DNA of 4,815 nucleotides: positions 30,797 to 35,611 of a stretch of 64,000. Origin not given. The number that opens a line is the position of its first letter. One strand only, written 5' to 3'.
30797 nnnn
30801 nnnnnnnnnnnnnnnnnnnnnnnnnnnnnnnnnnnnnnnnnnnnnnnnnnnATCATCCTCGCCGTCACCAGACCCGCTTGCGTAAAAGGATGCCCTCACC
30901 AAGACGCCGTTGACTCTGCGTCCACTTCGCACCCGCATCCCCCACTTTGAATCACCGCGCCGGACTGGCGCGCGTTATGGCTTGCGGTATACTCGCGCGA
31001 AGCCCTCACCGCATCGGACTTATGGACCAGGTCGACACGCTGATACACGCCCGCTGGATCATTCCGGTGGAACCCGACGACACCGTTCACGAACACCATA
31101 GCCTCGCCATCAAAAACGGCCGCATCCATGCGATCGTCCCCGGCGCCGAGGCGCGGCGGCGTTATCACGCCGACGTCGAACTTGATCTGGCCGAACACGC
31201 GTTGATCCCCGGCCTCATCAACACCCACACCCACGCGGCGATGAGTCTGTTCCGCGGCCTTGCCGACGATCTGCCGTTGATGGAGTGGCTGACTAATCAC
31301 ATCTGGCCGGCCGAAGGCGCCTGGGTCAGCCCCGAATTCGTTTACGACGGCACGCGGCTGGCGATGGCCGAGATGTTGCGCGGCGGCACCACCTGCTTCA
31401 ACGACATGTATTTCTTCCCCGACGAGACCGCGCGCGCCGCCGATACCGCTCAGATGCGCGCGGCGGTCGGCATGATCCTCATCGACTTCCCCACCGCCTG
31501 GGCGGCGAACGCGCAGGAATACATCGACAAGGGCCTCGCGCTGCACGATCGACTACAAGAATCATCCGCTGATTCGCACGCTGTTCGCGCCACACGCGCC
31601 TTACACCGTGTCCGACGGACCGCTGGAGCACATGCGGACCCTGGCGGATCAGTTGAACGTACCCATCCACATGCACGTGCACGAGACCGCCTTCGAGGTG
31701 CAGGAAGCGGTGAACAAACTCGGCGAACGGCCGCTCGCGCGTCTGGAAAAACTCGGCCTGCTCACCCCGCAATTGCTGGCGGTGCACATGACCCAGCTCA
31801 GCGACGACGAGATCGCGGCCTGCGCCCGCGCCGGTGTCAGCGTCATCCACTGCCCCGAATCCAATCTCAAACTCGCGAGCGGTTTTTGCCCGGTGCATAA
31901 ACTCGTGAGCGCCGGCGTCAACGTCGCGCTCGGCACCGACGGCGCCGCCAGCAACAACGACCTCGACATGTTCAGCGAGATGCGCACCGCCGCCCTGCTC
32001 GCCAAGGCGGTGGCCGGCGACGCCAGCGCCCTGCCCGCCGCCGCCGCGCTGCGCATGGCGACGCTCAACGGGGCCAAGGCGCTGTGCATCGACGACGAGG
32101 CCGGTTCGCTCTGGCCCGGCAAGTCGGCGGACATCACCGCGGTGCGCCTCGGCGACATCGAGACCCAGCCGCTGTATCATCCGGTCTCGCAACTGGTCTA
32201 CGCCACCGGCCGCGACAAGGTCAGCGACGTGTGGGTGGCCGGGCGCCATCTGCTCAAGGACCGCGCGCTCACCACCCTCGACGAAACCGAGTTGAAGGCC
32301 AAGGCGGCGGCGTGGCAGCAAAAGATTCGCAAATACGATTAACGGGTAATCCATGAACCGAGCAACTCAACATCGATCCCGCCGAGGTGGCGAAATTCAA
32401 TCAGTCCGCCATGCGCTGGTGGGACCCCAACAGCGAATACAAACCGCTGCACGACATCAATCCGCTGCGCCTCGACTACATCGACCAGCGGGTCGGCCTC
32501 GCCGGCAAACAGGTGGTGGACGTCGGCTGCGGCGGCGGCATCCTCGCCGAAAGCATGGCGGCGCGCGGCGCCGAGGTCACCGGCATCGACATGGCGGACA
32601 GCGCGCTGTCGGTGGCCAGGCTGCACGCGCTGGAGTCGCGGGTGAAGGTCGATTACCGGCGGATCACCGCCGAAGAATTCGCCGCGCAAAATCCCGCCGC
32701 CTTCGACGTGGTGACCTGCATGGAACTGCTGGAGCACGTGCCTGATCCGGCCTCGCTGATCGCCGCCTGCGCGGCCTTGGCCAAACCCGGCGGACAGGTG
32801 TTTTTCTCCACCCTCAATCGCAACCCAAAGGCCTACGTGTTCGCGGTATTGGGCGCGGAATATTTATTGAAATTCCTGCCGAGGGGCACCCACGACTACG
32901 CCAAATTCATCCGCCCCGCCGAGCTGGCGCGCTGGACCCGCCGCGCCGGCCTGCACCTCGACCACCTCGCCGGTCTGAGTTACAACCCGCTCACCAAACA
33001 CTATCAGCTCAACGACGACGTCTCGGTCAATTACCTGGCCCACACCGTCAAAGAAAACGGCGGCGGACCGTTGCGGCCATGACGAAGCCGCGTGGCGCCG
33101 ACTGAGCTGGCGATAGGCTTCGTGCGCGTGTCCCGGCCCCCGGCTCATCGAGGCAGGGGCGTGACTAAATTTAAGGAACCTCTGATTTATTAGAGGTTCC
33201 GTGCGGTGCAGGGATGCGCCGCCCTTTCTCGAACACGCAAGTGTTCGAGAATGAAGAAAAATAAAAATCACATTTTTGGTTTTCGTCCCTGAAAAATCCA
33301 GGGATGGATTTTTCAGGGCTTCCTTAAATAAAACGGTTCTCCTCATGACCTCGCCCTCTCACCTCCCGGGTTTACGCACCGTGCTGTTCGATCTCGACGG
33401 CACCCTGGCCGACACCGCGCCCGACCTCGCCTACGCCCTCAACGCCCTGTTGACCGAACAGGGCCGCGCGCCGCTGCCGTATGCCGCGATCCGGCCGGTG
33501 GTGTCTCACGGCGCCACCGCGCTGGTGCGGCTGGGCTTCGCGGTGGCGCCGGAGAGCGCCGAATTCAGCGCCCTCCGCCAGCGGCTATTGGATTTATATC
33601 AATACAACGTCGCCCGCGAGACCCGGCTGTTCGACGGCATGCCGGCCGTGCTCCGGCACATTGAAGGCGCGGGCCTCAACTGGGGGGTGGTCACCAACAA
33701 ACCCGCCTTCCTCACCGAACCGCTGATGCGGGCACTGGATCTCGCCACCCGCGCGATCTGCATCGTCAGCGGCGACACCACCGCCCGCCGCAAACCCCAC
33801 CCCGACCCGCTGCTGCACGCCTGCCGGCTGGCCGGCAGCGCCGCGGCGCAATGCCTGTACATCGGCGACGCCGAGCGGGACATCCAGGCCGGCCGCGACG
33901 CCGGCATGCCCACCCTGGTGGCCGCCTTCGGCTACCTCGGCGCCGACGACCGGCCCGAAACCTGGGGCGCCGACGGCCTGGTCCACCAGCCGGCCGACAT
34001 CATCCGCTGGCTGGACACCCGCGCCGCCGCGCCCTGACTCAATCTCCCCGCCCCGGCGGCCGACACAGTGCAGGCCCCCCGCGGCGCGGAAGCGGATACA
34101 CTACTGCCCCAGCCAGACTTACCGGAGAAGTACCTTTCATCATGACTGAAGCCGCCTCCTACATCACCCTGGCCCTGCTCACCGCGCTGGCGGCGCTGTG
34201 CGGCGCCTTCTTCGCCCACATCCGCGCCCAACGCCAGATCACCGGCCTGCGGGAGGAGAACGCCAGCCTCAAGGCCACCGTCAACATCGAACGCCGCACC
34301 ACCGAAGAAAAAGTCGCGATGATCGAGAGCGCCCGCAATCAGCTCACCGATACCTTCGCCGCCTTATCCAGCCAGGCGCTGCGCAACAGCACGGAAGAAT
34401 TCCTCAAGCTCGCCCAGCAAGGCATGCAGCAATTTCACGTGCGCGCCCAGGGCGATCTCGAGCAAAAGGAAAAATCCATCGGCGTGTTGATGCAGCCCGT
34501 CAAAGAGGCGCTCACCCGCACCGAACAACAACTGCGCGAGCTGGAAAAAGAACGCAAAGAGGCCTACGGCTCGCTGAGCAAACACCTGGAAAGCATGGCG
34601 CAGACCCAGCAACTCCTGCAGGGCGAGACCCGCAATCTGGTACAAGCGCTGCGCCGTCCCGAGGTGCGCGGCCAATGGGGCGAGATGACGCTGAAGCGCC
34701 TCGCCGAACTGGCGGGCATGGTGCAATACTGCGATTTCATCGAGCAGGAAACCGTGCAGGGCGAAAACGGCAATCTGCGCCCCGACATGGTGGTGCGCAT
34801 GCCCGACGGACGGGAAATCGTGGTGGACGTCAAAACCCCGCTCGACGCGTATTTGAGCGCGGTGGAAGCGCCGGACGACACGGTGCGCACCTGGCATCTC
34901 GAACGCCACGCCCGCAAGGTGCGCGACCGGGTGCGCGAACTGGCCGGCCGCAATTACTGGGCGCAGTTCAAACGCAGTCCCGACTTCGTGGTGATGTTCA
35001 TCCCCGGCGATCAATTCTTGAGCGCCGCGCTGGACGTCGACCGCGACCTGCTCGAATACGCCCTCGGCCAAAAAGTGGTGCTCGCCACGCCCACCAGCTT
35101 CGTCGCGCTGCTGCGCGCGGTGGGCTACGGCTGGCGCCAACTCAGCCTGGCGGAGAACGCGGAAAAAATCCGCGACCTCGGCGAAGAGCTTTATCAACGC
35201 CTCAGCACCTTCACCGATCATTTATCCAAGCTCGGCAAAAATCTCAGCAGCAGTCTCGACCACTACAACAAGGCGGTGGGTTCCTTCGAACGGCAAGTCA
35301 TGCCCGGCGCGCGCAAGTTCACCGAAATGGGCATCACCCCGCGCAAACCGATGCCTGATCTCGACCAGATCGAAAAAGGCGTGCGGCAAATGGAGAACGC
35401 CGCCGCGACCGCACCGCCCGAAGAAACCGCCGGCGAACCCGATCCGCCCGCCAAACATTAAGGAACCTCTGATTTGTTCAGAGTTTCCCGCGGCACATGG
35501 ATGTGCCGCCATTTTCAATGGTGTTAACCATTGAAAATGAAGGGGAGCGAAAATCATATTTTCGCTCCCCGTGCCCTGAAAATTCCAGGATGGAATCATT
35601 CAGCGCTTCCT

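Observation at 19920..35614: A ~157-bp MITE-like element with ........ terminal inverted repeats in three intergenic copies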

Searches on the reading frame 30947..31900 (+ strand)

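Call 73: search_protein_families(library=pfam, max_evalue=0.000001, proteins=[window:30947-31900:+])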
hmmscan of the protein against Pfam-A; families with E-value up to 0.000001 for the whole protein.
window:30947-31900:+ (317 aa): 1 family
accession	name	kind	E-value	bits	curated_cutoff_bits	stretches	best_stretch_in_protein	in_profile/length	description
PF01979.26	Amidohydro_1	-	1.6e-18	67.5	25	1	86-206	2-91/345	Amidohydrolase family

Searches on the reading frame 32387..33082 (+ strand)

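Call 28: search_protein_families(library=pfam, proteins=[window:32387-33082:+])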
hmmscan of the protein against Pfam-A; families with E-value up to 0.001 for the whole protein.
window:32387-33082:+ (231 aa): 13 families
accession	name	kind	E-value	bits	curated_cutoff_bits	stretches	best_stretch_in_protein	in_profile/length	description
PF13489.12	Methyltransf_23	-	2.3e-25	89.7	27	1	38-193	21-163/164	Methyltransferase domain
PF08241.18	Methyltransf_11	-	1.7e-20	73.9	21.2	1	44-140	1-95/95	Methyltransferase domain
PF13649.12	Methyltransf_25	-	1.9e-18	67.4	27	1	43-136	1-97/97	Methyltransferase domain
PF08242.18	Methyltransf_12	-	5.5e-17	62.7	30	1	44-137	1-97/98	Methyltransferase domain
PF13847.12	Methyltransf_31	-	2.1e-15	57.1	27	1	40-144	4-113/145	Methyltransferase domain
PF06325.19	PrmA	-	2.3e-08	34.3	22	1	29-143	152-261/296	Ribosomal protein L11 methyltransferase (PrmA)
PF02353.26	CMAS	-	4.3e-07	30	27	1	30-144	52-168/273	Mycolic acid cyclopropane synthetase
PF01209.24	Ubie_methyltran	-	4.6e-07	29.9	20.1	1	34-144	42-155/233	ubiE/COQ5 methyltransferase family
PF08003.17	Methyltransf_9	-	8e-07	28.8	23.8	1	37-143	113-220/315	Protein of unknown function (DUF1698)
PF05175.20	MTS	-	1.3e-06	28.6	23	1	35-110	30-103/170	Methyltransferase small domain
PF05724.17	TPMT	-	3.3e-05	24.1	26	1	21-78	19-77/218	Thiopurine S-methyltransferase (TPMT)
PF05219.18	DREV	-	4.1e-05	23.3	26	1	37-141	92-187/265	DREV methyltransferase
PF05401.17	NodS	-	0.00032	21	24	1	41-140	45-144/201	Nodulation protein S (NodS)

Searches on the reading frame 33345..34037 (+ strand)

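Call 28: search_protein_families(library=pfam, proteins=[window:33345-34037:+])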
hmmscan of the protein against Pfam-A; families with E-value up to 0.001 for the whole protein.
window:33345-34037:+ (230 aa): 4 families
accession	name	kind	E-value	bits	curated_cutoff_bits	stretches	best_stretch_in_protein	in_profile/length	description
PF13419.12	HAD_2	-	3.1e-30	106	23.8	1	13-192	1-177/178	Haloacid dehalogenase-like hydrolase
PF00702.32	Hydrolase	-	3.4e-26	93.3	26.4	1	11-187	2-191/191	haloacid dehalogenase-like hydrolase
PF12710.13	HAD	-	2.9e-11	44.6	27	1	13-183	1-188/189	haloacid dehalogenase-like hydrolase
PF13242.12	Hydrolase_like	-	7.1e-08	32.7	22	1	148-202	2-57/75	HAD-hyrolase-like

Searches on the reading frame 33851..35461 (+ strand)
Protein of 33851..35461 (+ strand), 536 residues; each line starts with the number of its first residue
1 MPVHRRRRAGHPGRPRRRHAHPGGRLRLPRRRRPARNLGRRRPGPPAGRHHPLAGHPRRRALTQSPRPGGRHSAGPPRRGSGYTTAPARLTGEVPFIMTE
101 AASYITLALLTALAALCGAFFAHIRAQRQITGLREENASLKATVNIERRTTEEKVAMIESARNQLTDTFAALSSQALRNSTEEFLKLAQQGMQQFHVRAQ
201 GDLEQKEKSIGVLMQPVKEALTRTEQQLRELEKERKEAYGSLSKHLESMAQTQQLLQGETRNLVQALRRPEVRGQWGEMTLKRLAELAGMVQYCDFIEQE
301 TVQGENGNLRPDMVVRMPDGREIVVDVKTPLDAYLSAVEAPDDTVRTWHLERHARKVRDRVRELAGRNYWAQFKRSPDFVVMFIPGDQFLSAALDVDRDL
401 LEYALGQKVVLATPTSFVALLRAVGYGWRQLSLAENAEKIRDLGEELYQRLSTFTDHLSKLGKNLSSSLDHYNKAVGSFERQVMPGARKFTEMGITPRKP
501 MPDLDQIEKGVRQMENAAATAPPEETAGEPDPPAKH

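Call 28: search_protein_families(library=pfam, proteins=[window:33851-35461:+])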
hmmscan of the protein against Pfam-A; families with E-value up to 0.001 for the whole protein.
window:33851-35461:+ (536 aa): 1 family
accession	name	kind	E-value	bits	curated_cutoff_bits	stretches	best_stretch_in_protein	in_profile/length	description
PF02646.22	RmuC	-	3.5e-98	328.7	26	1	209-499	2-290/291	RmuC family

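Call 30: find_homologous_proteins(query=window:33851-35461:+, max_evalue=1e-50)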
Query window:33851-35461:+ (536 aa): 7998 proteins with E <= 1e-50 among 8000 candidates; the best 120 are listed.
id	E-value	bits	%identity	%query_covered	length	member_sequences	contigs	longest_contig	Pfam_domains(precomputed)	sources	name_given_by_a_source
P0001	7.4e-285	963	100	82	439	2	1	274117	PF02646.23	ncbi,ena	-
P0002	1.2e-279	946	99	82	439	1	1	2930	PF02646.23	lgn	-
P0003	3.0e-279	945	99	82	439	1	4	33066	PF02646.23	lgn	-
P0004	4.2e-279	944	98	82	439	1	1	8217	PF02646.23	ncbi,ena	ncbi:MAG: DNA recombination protein RmuC [Pseudomonadota bacterium]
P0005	2.1e-278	942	98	82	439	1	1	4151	PF02646.23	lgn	-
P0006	5.0e-278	941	98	82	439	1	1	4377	PF02646.23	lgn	-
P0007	1.6e-277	939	98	82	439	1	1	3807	PF02646.23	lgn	-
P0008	1.7e-277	939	98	82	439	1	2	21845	PF02646.23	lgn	-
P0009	1.3e-271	920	96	82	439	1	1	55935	PF02646.23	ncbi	-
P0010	3.4e-269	912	95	82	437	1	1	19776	PF02646.23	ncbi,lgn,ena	-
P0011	8.6e-266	900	94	82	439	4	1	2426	PF02646.23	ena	-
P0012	1.3e-244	831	88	82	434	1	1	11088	PF02646.23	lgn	-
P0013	8.0e-244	828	87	82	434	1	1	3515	PF02646.23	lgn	-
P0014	3.5e-243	826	86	82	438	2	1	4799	PF02646.23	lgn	-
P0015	1.1e-242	824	87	78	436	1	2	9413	PF02646.23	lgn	-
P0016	1.4e-242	824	86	82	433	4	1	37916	PF02646.23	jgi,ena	-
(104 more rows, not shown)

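Call 31: find_encoding_contigs(protein=P0001, flank=3000, max_places=3)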
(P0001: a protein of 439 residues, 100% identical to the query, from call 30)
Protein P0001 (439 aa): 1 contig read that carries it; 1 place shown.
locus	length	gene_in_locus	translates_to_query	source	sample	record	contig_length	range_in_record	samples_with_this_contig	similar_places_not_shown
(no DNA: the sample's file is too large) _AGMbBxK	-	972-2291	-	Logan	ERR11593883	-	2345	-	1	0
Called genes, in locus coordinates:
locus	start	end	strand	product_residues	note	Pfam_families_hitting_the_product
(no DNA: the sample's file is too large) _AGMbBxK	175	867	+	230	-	PF00702:Hydrolase, PF12710:HAD, PF13419:HAD_2, PF13242:Hydrolase_like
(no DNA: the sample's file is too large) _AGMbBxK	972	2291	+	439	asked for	PF02646:RmuC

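Call 32: find_encoding_contigs(protein=P0009, flank=4000, max_places=3)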
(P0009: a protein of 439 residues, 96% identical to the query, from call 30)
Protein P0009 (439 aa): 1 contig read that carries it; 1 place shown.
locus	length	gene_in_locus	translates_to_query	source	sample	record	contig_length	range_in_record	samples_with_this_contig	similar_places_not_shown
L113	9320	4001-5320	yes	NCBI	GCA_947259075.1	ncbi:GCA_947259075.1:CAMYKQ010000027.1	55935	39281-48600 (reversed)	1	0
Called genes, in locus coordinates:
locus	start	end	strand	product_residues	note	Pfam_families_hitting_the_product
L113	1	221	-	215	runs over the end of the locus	-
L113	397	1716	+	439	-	PF01979:Amidohydro_1, PF07969:Amidohydro_3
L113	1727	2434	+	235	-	PF13489:Methyltransf_23, PF02353:CMAS (weak), PF01209:Ubie_methyltran, PF06325:PrmA, PF13847:Methyltransf_31, PF08241:Methyltransf_11, PF08242:Methyltransf_12, PF13649:Methyltransf_25, +3 more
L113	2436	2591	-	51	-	-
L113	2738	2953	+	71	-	-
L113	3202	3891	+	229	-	PF00702:Hydrolase, PF12710:HAD, PF13419:HAD_2, PF13242:Hydrolase_like (weak)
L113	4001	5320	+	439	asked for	PF02646:RmuC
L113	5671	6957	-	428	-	PF00072:Response_reg, PF08668:HDOD (faint), PF13487:HD_5, PF01966:HD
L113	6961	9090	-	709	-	PF01590:GAF (weak), PF13185:GAF_2 (weak), PF02518:HATPase_c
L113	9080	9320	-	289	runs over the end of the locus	PF08668:HDOD, PF01966:HD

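Call 33: find_encoding_contigs(protein=P0010, flank=4000, max_places=3)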
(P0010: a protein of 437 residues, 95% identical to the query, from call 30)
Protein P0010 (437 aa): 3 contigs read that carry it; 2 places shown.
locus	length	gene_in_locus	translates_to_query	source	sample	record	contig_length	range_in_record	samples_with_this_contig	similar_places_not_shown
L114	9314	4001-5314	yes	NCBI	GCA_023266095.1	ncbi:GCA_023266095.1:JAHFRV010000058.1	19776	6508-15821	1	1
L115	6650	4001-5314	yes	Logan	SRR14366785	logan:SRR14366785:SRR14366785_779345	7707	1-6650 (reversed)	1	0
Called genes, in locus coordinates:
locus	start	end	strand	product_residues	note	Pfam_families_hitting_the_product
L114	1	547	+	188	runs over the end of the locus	PF03264:Cytochrom_NNT, PF02085:Cytochrom_CIII (faint), PF14522:Cytochrome_C7 (faint), PF14537:Cytochrom_c3_2 (faint), PF22113:Mtrc-MtrF_II-IV_dom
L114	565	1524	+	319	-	PF09459:EB_dh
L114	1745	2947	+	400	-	-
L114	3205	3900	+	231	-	PF00702:Hydrolase, PF12710:HAD, PF13419:HAD_2, PF13242:Hydrolase_like (weak)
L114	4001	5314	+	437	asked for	PF02646:RmuC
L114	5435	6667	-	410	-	PF22807:TrAA12, PF07995:GSDH, PF22807:TrAA12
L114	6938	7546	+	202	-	PF02798:GST_N, PF13417:GST_N_3, PF13409:GST_N_2, PF00043:GST_C, PF14497:GST_C_3 (weak), PF13410:GST_C_2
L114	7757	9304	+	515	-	-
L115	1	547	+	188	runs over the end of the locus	PF03264:Cytochrom_NNT, PF02085:Cytochrom_CIII (faint), PF14522:Cytochrome_C7 (faint), PF14537:Cytochrom_c3_2 (faint), PF22113:Mtrc-MtrF_II-IV_dom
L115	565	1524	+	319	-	PF09459:EB_dh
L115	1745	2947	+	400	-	-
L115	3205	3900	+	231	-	PF00702:Hydrolase, PF12710:HAD, PF13419:HAD_2, PF13242:Hydrolase_like (weak)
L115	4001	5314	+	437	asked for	PF02646:RmuC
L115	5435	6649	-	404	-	?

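Call 34: find_encoding_contigs(protein=P0016, flank=4000, max_places=3)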
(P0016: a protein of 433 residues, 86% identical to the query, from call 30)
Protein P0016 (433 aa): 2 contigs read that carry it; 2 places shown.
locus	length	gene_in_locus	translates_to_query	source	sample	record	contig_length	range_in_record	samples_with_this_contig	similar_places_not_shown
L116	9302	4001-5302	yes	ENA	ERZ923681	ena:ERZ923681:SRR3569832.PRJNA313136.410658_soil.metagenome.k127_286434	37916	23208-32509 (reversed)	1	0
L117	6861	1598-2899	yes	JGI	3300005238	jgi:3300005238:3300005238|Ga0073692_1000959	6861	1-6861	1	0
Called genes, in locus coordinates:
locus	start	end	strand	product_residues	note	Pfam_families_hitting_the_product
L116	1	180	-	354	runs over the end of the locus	PF01008:IF-2B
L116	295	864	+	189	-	PF00691:OmpA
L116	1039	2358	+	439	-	PF01979:Amidohydro_1, PF07969:Amidohydro_3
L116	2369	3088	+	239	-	PF13489:Methyltransf_23, PF02353:CMAS (weak), PF01209:Ubie_methyltran, PF06325:PrmA (weak), PF13847:Methyltransf_31, PF08241:Methyltransf_11, PF08242:Methyltransf_12, PF13649:Methyltransf_25, +2 more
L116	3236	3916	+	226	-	PF00702:Hydrolase, PF12710:HAD, PF13419:HAD_2, PF13242:Hydrolase_like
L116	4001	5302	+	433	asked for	PF02646:RmuC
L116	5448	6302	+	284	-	PF00494:SQS_PSY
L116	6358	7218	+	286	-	PF00494:SQS_PSY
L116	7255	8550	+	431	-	PF00070:Pyr_redox (faint), PF00890:FAD_binding_2 (weak), PF01266:DAO (weak), PF01593:Amino_oxidase, PF03486:HI0933_like (faint), PF07992:Pyr_redox_2 (weak), PF12831:FAD_oxidored (weak), PF13450:NAD_binding_8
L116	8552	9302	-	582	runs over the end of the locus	PF05157:MshEN, PF13191:AAA_16 (faint), PF00437:T2SSE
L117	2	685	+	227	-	?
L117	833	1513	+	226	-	PF00702:Hydrolase, PF12710:HAD, PF13419:HAD_2, PF13242:Hydrolase_like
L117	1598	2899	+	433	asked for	PF02646:RmuC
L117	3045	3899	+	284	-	PF00494:SQS_PSY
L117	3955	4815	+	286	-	PF00494:SQS_PSY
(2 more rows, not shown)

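Call 65: find_encoding_contigs(protein=P0003, flank=4000, max_places=4)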
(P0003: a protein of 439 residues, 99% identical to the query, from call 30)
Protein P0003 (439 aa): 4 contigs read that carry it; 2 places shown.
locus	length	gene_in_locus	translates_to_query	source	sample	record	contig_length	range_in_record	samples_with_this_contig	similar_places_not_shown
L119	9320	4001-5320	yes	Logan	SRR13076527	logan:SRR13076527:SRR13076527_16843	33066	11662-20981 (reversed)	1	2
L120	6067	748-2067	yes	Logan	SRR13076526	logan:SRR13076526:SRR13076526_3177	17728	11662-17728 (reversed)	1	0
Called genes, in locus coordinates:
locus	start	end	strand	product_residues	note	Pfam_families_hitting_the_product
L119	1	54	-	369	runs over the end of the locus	PF01008:IF-2B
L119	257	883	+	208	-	PF00691:OmpA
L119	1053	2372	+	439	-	PF01979:Amidohydro_1, PF07969:Amidohydro_3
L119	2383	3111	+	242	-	PF05724:TPMT (weak), PF02353:CMAS (weak), PF06325:PrmA, PF13489:Methyltransf_23, PF13847:Methyltransf_31, PF08241:Methyltransf_11, PF08242:Methyltransf_12, PF13649:Methyltransf_25, +3 more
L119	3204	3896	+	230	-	PF00702:Hydrolase, PF12710:HAD, PF13419:HAD_2, PF13242:Hydrolase_like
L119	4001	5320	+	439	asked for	PF02646:RmuC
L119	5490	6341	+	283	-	PF00494:SQS_PSY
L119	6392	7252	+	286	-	PF00494:SQS_PSY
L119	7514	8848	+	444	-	PF00890:FAD_binding_2 (weak), PF01266:DAO (weak), PF01593:Amino_oxidase, PF07992:Pyr_redox_2 (weak), PF12831:FAD_oxidored (weak), PF13450:NAD_binding_8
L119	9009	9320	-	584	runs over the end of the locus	PF13191:AAA_16 (faint), PF05157:MshEN, PF00437:T2SSE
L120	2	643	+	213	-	?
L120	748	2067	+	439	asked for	PF02646:RmuC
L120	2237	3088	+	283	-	PF00494:SQS_PSY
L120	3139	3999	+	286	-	PF00494:SQS_PSY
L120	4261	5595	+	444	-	PF00890:FAD_binding_2 (weak), PF01266:DAO (weak), PF01593:Amino_oxidase, PF07992:Pyr_redox_2 (weak), PF12831:FAD_oxidored (weak), PF13450:NAD_binding_8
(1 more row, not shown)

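Call 66: find_encoding_contigs(protein=P0008, flank=4000, max_places=3)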
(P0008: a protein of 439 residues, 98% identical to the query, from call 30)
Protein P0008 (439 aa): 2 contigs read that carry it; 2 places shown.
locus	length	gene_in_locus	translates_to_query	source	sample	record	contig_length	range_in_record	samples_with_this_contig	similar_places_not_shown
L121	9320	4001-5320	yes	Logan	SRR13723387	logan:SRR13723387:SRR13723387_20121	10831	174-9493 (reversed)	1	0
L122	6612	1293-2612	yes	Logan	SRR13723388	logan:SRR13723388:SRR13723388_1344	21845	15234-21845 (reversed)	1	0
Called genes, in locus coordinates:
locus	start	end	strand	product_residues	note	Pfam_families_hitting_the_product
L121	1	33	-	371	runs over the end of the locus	PF01008:IF-2B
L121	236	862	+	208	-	PF00691:OmpA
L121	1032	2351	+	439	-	PF01979:Amidohydro_1, PF07969:Amidohydro_3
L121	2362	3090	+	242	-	PF02353:CMAS (weak), PF01209:Ubie_methyltran (weak), PF06325:PrmA, PF13489:Methyltransf_23, PF13847:Methyltransf_31, PF08241:Methyltransf_11, PF08242:Methyltransf_12, PF13649:Methyltransf_25, +2 more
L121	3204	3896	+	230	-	PF00702:Hydrolase, PF12710:HAD, PF13419:HAD_2, PF13242:Hydrolase_like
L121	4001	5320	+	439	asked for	PF02646:RmuC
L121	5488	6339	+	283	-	PF00494:SQS_PSY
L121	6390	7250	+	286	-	PF00494:SQS_PSY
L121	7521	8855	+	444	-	PF00890:FAD_binding_2 (weak), PF01266:DAO (weak), PF01593:Amino_oxidase, PF03486:HI0933_like (faint), PF07992:Pyr_redox_2 (weak), PF12831:FAD_oxidored, PF13450:NAD_binding_8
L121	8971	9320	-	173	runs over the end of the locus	?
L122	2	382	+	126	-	?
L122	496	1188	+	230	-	PF00702:Hydrolase, PF12710:HAD, PF13419:HAD_2, PF13242:Hydrolase_like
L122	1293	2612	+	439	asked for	PF02646:RmuC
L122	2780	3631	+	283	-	PF00494:SQS_PSY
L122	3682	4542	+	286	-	PF00494:SQS_PSY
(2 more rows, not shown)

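Call 67: find_encoding_contigs(protein=P0012, flank=4000, max_places=3)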
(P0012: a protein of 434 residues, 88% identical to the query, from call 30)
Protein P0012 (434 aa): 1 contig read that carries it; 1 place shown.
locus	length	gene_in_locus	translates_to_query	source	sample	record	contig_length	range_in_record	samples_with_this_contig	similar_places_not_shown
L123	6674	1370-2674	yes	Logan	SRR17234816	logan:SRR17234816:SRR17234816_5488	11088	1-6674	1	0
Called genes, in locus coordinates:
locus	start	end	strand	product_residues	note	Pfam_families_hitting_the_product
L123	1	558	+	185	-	?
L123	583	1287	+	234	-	PF00702:Hydrolase, PF12710:HAD, PF13419:HAD_2, PF13242:Hydrolase_like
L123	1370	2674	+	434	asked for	PF02646:RmuC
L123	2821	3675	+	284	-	PF00494:SQS_PSY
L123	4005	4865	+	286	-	PF00494:SQS_PSY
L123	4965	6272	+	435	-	PF01266:DAO (weak), PF01593:Amino_oxidase, PF03486:HI0933_like (faint), PF07992:Pyr_redox_2 (weak), PF12831:FAD_oxidored, PF13450:NAD_binding_8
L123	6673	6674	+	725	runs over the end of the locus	PF07715:Plug, PF00593:TonB_dep_Rec_b-barrel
